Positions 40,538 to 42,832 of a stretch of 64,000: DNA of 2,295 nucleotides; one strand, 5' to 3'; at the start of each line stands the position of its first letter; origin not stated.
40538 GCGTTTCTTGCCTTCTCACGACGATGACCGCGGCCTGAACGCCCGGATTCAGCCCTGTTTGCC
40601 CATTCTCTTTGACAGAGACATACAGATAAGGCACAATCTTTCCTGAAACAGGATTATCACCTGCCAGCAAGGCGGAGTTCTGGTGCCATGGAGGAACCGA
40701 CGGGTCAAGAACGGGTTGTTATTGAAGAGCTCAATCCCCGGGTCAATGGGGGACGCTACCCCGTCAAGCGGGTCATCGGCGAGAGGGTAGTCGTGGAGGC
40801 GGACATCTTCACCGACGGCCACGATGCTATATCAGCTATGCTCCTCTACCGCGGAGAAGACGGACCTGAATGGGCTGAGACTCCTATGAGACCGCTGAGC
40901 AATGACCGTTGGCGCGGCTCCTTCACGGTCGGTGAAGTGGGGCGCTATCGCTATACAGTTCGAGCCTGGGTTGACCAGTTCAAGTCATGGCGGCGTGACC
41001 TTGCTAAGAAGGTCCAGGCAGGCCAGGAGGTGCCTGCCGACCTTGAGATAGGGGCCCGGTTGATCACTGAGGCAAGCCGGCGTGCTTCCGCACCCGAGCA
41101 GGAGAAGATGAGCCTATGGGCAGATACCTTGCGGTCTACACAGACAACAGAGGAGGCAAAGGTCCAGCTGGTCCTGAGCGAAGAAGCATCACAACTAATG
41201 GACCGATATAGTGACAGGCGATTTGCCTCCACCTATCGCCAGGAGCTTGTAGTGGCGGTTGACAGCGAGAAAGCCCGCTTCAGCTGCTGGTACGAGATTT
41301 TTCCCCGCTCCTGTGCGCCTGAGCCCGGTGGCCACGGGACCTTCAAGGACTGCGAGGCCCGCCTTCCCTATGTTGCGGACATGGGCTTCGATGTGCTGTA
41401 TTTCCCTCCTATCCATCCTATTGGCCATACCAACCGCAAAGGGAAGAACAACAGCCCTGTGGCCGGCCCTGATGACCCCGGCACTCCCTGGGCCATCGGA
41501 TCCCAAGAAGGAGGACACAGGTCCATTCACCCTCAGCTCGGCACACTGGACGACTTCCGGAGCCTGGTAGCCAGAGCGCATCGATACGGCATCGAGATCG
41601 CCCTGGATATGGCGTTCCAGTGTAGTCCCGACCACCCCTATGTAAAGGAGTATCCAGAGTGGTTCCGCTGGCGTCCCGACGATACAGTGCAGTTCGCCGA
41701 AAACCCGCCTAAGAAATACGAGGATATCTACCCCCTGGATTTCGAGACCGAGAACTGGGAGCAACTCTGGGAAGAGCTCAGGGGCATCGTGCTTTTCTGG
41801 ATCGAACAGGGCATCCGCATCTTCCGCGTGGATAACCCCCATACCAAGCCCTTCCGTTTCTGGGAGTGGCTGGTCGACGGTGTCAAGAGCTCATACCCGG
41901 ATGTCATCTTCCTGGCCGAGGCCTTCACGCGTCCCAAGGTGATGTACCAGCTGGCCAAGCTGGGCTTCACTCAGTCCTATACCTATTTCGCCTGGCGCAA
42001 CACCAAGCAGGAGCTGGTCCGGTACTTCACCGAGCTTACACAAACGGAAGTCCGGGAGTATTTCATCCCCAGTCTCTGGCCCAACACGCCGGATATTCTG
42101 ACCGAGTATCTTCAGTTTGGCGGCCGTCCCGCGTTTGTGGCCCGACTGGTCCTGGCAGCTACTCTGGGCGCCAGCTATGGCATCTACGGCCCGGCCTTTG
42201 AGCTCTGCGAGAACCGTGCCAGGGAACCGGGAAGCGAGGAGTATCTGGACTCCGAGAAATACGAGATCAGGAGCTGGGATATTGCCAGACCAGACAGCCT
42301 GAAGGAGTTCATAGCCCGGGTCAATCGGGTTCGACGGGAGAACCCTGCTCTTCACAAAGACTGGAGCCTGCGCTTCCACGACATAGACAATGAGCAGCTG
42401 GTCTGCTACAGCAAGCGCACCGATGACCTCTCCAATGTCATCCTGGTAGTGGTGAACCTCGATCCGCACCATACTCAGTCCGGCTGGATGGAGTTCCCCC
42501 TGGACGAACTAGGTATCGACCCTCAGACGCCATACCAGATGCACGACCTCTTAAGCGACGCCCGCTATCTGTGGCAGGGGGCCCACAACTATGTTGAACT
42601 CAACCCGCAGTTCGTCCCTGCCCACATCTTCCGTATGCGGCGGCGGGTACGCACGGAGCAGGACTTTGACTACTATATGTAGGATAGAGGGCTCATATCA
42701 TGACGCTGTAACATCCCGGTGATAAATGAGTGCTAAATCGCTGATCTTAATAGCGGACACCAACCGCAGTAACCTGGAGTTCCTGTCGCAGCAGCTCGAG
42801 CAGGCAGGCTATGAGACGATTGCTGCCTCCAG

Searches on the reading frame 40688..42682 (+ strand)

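Call 18: search_protein_families(library=ncbifam, proteins=[window:40688-42682:+], max_evalue=1e-8)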
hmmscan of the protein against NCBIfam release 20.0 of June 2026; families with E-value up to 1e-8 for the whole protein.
window:40688-42682:+ (664 aa): 5 families
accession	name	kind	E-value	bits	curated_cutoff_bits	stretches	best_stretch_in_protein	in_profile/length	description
TIGR02456.1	treS_nterm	equivalog_domain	1.7e-14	53.2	678.35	0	201-358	8-148/539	maltose alpha-D-glucosyltransferase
NF041090.1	Cyc-maltodext_AglB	equivalog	4.4e-12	45.5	540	0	279-420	103-244/470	cyclomaltodextrinase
NF051899.1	BetGalacBglAAgro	equivalog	1.2e-11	43.7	900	0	200-321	7-110/537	beta-galactosidase BglA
NF041321.1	Alpha-amyl_MalA_Halo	equivalog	2.3e-11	42.8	875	0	279-413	321-456/666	alpha-amylase MalA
TIGR02403.1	trehalose_treC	equivalog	2.3e-10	39.8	799.05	0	278-393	65-206/544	alpha,alpha-phosphotrehalase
